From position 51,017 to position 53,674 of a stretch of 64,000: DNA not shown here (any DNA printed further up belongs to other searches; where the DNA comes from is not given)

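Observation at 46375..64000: About 17 kb co-directional unit joining a cytoplasmic AgaS/GatZ/PfkB sugar-phosphate module to secreted beta-helix/metallophosphoesterase/CBM proteins, with no SusC/SusD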

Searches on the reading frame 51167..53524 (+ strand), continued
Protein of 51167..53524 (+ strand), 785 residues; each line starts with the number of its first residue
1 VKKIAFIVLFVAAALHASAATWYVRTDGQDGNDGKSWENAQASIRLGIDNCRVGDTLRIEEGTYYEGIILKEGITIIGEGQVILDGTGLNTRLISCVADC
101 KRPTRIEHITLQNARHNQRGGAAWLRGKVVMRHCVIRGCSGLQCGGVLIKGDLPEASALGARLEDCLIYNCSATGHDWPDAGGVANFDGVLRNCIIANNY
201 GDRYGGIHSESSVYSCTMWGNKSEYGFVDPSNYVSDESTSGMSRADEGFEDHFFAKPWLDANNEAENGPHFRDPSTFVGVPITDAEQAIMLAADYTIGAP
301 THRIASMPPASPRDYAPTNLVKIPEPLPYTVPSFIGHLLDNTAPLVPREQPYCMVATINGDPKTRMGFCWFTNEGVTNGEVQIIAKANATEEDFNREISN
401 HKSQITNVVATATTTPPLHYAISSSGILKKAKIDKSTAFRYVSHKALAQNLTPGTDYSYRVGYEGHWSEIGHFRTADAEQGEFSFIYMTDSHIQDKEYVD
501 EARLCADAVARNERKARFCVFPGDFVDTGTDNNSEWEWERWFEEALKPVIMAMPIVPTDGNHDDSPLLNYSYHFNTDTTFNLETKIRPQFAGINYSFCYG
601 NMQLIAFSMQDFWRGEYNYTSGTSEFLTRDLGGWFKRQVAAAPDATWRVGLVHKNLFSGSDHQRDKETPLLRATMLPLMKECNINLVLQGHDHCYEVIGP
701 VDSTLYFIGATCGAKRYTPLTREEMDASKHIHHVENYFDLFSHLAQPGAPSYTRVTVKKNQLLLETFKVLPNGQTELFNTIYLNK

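Call 38: search_protein_families(library=pfam, proteins=[L049:17422-18198:-, L066:5641-7356:+, L066:17-745:+, L066:7425-8183:+, L066:16070-17125:+, L066:17170-18345:+, L062:5926-8901:+, L053:207-4613:+, L053:4642-6198:+], max_evalue=0.001)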
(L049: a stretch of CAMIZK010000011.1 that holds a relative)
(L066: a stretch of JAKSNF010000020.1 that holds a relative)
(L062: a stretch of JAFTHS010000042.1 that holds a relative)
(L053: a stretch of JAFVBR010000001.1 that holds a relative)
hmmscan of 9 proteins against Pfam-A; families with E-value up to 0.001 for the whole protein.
L049:17422-18198:- (258 aa): 5 families
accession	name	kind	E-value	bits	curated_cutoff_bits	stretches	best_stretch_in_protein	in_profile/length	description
PF00455.28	DeoRC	-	4.6e-53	179.9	31.8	1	80-238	2-160/160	DeoR C terminal sensor domain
PF08220.18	HTH_DeoR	-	2.9e-13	49.8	21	1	9-60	1-52/57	DeoR-like helix-turn-helix domain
PF08279.18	HTH_11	-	2.5e-07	30.9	25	1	9-48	1-41/55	HTH domain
PF08280.17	HTH_Mga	-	0.00034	21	23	1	12-47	9-44/59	M protein trans-acting positive regulator (MGA) HTH domain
PF06971.19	Put_DNA-bind_N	-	0.00075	20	27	0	14-43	17-48/49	Putative DNA-binding protein N-terminus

L066:5641-7356:+ (571 aa): 2 families
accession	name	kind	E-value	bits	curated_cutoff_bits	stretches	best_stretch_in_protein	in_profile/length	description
PF07980.17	SusD_RagB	-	7.6e-29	101.7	23.1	1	275-571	1-297/297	SusD family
PF14322.12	SusD-like_3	-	5.1e-21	76.2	27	1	87-228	53-191/191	Starch-binding associating with outer membrane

L066:17-745:+ (242 aa): 1 family
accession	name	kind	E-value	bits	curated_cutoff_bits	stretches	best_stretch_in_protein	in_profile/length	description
PF00892.27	EamA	-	9.8e-25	87.8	28.2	2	8-88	54-134/135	EamA-like transporter family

L066:7425-8183:+ (252 aa): 0 families

L066:16070-17125:+ (351 aa): 0 families

L066:17170-18345:+ (391 aa): 2 families
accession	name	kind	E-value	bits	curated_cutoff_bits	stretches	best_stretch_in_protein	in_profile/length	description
PF00245.25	Alk_phosphatase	-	9.9e-66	222.8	24.4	1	66-337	2-323/423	Alkaline phosphatase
PF01676.23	Metalloenzyme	-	6.5e-07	29.6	24.3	1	261-370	133-226/252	Metalloenzyme superfamily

L062:5926-8901:+ (991 aa): 3 families
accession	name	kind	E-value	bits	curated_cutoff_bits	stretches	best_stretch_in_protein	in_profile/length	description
PF14905.12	OMP_b-brl_3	-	1.1e-19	71.2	27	1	484-954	1-408/408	Outer membrane protein beta-barrel family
PF13620.12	CarboxypepD_reg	-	1.2e-10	42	32.3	1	29-105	1-70/82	Carboxypeptidase regulatory-like domain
PF13715.12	CarbopepD_reg_2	-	6.5e-09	36.2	32.2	1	30-128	1-88/88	CarboxypepD_reg-like domain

L053:207-4613:+ (1468 aa): 1 family
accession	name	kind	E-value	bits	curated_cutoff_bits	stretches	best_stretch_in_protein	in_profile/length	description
PF04357.19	TamB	-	3.4e-55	188.3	22.4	1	1019-1449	8-381/381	TamB, inner membrane protein subunit of TAM complex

L053:4642-6198:+ (518 aa): 8 families
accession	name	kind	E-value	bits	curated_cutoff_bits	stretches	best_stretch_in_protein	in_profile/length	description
PF01078.27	Mg_chelatase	-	3.7e-99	330.7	20.3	1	194-399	1-205/207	Magnesium chelatase, subunit ChlI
PF13541.12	ChlI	-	1e-41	142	27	1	20-141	1-120/121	Subunit ChlI of Mg-chelatase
PF13335.12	Mg_chelatase_C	-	1.3e-31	109.5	26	1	407-509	1-94/94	Magnesium chelatase, subunit ChlI C-terminal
PF07728.20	AAA_5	-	1.9e-09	38.1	22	1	217-354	1-125/139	AAA domain (dynein-related subfamily)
PF00493.29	MCM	-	1.3e-08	34.6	23.3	1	209-361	51-181/224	MCM P-loop domain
PF05362.19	Lon_C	-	4.1e-06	26.9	21.1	1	18-164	43-199/205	Lon protease (S16) C-terminal proteolytic domain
PF00158.32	Sigma54_activat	-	0.00032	20.8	20.2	0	203-329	10-122/168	Sigma-54 interaction domain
PF00005.33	ABC_tran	-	0.00082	20.4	25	0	213-297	9-80/137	ABC transporter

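Call 49: find_related_loci(query=L016:19972-21849:+, collection=metagenome_contigs, flank=10000)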
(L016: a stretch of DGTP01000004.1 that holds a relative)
Query L016:19972-21849:+ (625 aa) in metagenome_contigs; peptide patterns used: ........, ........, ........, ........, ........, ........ (x = any residue, [..] = any of these).
131 stretches matched a pattern; 88 encode a relative of the query (tblastn E <= 1e-3); the best 80 are kept; 78 distinct loci.
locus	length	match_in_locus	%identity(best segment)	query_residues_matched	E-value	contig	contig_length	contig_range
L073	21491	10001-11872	85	1-625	0e+0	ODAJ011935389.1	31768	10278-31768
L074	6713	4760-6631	85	1-625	0e+0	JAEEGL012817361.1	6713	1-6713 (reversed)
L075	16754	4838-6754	84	1-623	0e+0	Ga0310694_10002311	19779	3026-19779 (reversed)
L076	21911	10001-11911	83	6-624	0e+0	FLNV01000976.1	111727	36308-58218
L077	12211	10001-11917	84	1-623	0e+0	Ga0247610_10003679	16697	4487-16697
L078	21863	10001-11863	84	4-625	0e+0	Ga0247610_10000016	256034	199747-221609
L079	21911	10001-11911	83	6-624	0e+0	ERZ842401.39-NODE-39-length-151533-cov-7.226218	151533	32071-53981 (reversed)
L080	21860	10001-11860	84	4-624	0e+0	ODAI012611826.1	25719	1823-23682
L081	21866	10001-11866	84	1-624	0e+0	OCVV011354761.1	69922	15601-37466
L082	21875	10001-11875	83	1-625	0e+0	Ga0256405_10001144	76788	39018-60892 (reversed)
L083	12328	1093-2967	82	1-625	0e+0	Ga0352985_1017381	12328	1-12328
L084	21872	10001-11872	84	17-623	0e+0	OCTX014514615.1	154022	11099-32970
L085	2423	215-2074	82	6-625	0e+0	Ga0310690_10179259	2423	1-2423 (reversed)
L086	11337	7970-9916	80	1-624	0e+0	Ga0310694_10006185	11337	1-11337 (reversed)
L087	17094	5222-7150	80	1-624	0e+0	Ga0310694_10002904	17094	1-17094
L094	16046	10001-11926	77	1-625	0e+0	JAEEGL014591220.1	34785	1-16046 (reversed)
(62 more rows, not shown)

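Call 55: search_protein_families(library=pfam, proteins=[L073:16726-17514:+, L073:17587-19074:+, L073:19081-20619:+, L073:14964-16673:+, L073:11926-14928:+, L073:8902-9996:+, L094:2-2986:+, L094:3920-5119:+, L094:5226-6980:-, L094:7129-7683:-], max_evalue=0.001)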
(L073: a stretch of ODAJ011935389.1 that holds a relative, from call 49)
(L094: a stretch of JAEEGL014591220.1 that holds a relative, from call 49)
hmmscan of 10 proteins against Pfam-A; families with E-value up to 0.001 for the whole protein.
L073:16726-17514:+ (262 aa): 0 families

L073:17587-19074:+ (495 aa): 2 families
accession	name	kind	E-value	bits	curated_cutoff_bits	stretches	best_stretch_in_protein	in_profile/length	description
PF16116.10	DUF4832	-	3.7e-50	171.1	29.2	1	274-476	1-216/216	Domain of unknown function (DUF4832)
PF16173.10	DUF4874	-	1.4e-35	122.7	30.1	1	71-244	1-158/159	Domain of unknown function (DUF4874)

L073:19081-20619:+ (512 aa): 2 families
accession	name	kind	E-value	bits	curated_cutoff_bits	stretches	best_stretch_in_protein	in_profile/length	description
PF01055.32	Glyco_hydro_31_2nd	-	1e-33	117.5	23.5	1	130-394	16-292/328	Glycosyl hydrolases family 31 TIM-barrel domain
PF21365.3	Glyco_hydro_31_3rd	-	3.9e-13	50.1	24.4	1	432-508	1-80/87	Glycosyl hydrolase family 31 C-terminal domain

L073:14964-16673:+ (569 aa): 2 families
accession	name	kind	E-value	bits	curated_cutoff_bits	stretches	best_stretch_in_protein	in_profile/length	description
PF07980.17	SusD_RagB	-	6.7e-24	85.5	23.1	1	295-569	33-297/297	SusD family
PF14322.12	SusD-like_3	-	2.8e-23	83.6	27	1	62-232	24-191/191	Starch-binding associating with outer membrane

L073:11926-14928:+ (1000 aa): 4 families
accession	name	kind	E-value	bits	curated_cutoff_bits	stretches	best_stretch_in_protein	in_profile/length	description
PF13715.12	CarbopepD_reg_2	-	9.8e-19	67.6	32.2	1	23-101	1-87/88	CarboxypepD_reg-like domain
PF07715.20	Plug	-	4e-15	56.7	23.9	1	110-213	2-107/107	TonB-dependent Receptor Plug Domain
PF13620.12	CarboxypepD_reg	-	6.9e-09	36.4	32.3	1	23-83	2-67/82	Carboxypeptidase regulatory-like domain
PF23591.1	CILP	-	6.6e-05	23.3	27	1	21-66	5-49/90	Cartilage intermediate layer protein 1-like domain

L073:8902-9996:+ (365 aa): 1 family
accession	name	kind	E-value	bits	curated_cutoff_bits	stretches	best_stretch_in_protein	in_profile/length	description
PF04909.20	Amidohydro_2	-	4.3e-17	63.3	26.4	1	62-361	28-287/289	Amidohydrolase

L094:2-2986:+ (994 aa): 4 families
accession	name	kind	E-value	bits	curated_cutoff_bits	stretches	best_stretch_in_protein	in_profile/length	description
PF13385.13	Laminin_G_3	-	1.8e-21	77.3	27.6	2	158-295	7-147/151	Concanavalin A-like lectin/glucanases superfamily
PF24507.1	Ig_CFAP65_4th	-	0.00025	21.8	27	1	465-537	2-73/76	CFAP65, fourth Ig-like domain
PF07953.20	Toxin_R_bind_N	-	0.00063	19.9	23.8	1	157-266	40-157/191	Clostridium neurotoxin, N-terminal receptor binding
PF02210.31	Laminin_G_2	-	0.00099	20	22.9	0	179-275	1-97/126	Laminin G domain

L094:3920-5119:+ (399 aa): 3 families
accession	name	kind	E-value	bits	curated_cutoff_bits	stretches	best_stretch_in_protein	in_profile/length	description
PF25106.1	VWA_4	-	1.9e-09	37.7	27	1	195-314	2-111/169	von Willebrand factor A domain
PF00092.34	VWA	-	7.2e-07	30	23.8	1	194-366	1-164/174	von Willebrand factor type A domain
PF20782.3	TssR_VWA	-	1.4e-06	28.1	25.7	1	146-270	4-125/304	TssR protein VWA domain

L094:5226-6980:- (584 aa): 3 families
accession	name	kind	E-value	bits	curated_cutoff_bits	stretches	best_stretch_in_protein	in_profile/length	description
PF03321.19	GH3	-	3.2e-73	247.1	23.6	1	44-347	4-302/304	GH3 family N-terminal domain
PF23571.1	GH3_M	-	2.5e-20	72.8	23.6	1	373-444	2-75/75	GH3 family central domain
PF23572.1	GH3_C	-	8.7e-18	65.6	23.6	1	460-572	2-118/119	GH3 family C-terminal domain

L094:7129-7683:- (184 aa): 0 families

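Call 59: predict_structure(alignment_id=A1)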
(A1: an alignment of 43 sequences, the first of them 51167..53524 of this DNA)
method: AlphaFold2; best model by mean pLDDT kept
length: 785 residues; sequences in the alignment: 43
mean_pLDDT: 70.6   pTM: 0.61
mean pLDDT of the five models: 70.6, 70.3, 68.7, 64.1, 63.6
residues with pLDDT >= 90: 186; 70-90: 264; 50-70: 154; < 50: 181
segments of 3 or more residues with pLDDT < 50: 15-17, 140-158, 172-186, 199-210, 220-283, 300-317, 398-402, 419-425, 525-535, 560-569, 587-591, 713-715
pLDDT, mean of each block of 10 residues (from residue 1): 70 58 91 90 91 93 89 92 81 79 90 60 77 76 42 44 80 39 53 67 43 60 34 33 32 37 38 36 55 56 30 43 83 85 92 90 94 92 94 72 79 70 50 68 92 95 94 89 83 57 87 92 46 50 84 80 43 72 56 77 85 73 84 90 91 70 63 85 83 56 63 56 77 73 64 90 90 88 85
secondary structure, 60 per line:
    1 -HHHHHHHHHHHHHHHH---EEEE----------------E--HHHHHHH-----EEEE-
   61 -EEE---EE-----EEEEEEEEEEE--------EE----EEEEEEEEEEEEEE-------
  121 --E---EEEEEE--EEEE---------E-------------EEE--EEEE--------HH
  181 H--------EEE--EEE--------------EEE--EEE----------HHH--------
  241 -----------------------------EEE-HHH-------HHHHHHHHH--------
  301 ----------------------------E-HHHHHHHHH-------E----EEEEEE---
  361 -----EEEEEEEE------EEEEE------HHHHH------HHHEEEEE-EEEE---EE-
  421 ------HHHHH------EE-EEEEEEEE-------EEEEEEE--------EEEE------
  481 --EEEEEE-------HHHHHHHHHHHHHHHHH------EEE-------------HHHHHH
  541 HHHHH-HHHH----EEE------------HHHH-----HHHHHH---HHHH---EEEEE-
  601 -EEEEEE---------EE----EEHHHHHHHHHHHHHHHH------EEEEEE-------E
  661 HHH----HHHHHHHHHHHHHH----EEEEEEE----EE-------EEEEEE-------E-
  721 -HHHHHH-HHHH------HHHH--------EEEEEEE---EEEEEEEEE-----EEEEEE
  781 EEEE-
elements in order (helices of 4 or more, strands of 3 or more residues): H2-17 E21-24 H44-50 E56-59 E62-64 E75-85 E100-113 E127-132 E135-138 E162-164 E167-170 E190-192 E195-197 E212-214 E217-219 E270-272 H284-292 H331-339 E352-357 E366-373 E380-384 H391-395 E405-409 E411-414 H427-431 E441-448 E456-462 E471-474 E483-488 H496-512 E519-521 H535-545 H547-550 E555-557 H570-573 H579-584 H588-591 E595-599 E602-607 H625-640 E647-652 H668-681 E686-692 E706-711 H722-727 H729-732 H739-742 E751-757 E761-769 E775-784

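Call 62: fold_search(model_id=the predicted structure, library=pdb)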
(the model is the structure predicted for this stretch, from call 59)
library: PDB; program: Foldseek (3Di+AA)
matches with E <= 10: 1878; with E <= 0.001: 31
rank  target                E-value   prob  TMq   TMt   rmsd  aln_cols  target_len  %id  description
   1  6giz_A                2.3e-19  1.00  0.40  0.61   7.5       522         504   16  PURPLE ACID PHYTASE FROM WHEAT ISOFORM B2 - SUBSTRATE COMPLEX (released 2019-11-27)
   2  6gja_A                4.9e-19  1.00  0.40  0.62   7.4       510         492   15  PURPLE ACID PHYTASE FROM WHEAT ISOFORM B2 - H229A MUTANT (released 2019-11-27)
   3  6git_A                4.9e-19  1.00  0.40  0.60   7.3       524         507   15  PURPLE ACID PHYTASE FROM WHEAT ISOFORM B2 - PRODUCT COMPLEX (released 2019-11-27)
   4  6gj2_A                1.1e-18  1.00  0.40  0.61   7.4       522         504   16  PURPLE ACID PHYTASE FROM WHEAT ISOFORM B2 - COMPLEX WITH INOSITOL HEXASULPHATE (released 2019-11-27)
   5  6gj9_A                2.0e-18  1.00  0.41  0.61   7.3       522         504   15  PURPLE ACID PHYTASE FROM WHEAT ISOFORM B2 - REGENERATION COMPLEX (released 2019-11-27)
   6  3zk4_C                4.1e-17  1.00  0.37  0.49   6.3       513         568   10  Structure of purple acid phosphatase PPD1 isolated from yellow lupin (Lupinus luteus) seeds (released 2014-01-29)
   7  2qfp_A                6.7e-17  1.00  0.36  0.63   6.9       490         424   15  Crystal structure of red kidney bean purple acid phosphatase in complex with fluoride (released 2008-10-14)
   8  4dhl_C                1.0e-16  1.00  0.38  0.67   5.2       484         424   14  Crystal structure of red kidney bean purple acid phosphatase in complex with Maybridge fragment MO07123 (released 2012-12-12)
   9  3zk4_B                1.0e-16  1.00  0.37  0.50   5.9       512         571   10  Structure of purple acid phosphatase PPD1 isolated from yellow lupin (Lupinus luteus) seeds (released 2014-01-29)
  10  4dhl_B                2.3e-16  1.00  0.38  0.66   5.4       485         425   15  Crystal structure of red kidney bean purple acid phosphatase in complex with Maybridge fragment MO07123 (released 2012-12-12)
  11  4dsy_A                2.7e-16  1.00  0.37  0.64   6.3       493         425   14  Crystal structure of red kidney bean purple acid phosphatase in complex with Maybridge fragment CC24201 (released 2012-09-19)
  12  8brn_D                3.7e-16  1.00  0.37  0.65   5.7       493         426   14  Crystal structure of red kidney bean purple acid phosphatase in complex with an alpha-aminonaphthylmethylphosphonic ac (released 2023-08-02)
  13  6ofd_A                3.7e-16  1.00  0.38  0.66   5.5       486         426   14  The crystal structure of octadecyloxy(naphthalen-1-yl)methylphosphonic acid in complex with red kidney bean purple aci (released 2019-09-04)
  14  6hwr_C                5.5e-16  1.00  0.38  0.66   5.5       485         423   14  Red kidney bean purple acid phosphatase in complex with adenosine divanadate (released 2019-04-03)
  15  8brn_B                5.5e-16  1.00  0.36  0.63   6.9       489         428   14  Crystal structure of red kidney bean purple acid phosphatase in complex with an alpha-aminonaphthylmethylphosphonic ac (released 2023-08-02)
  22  2yeq_A                7.1e-14  1.00  0.35  0.50   7.7       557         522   10  Structure of PhoD (released 2012-04-18)
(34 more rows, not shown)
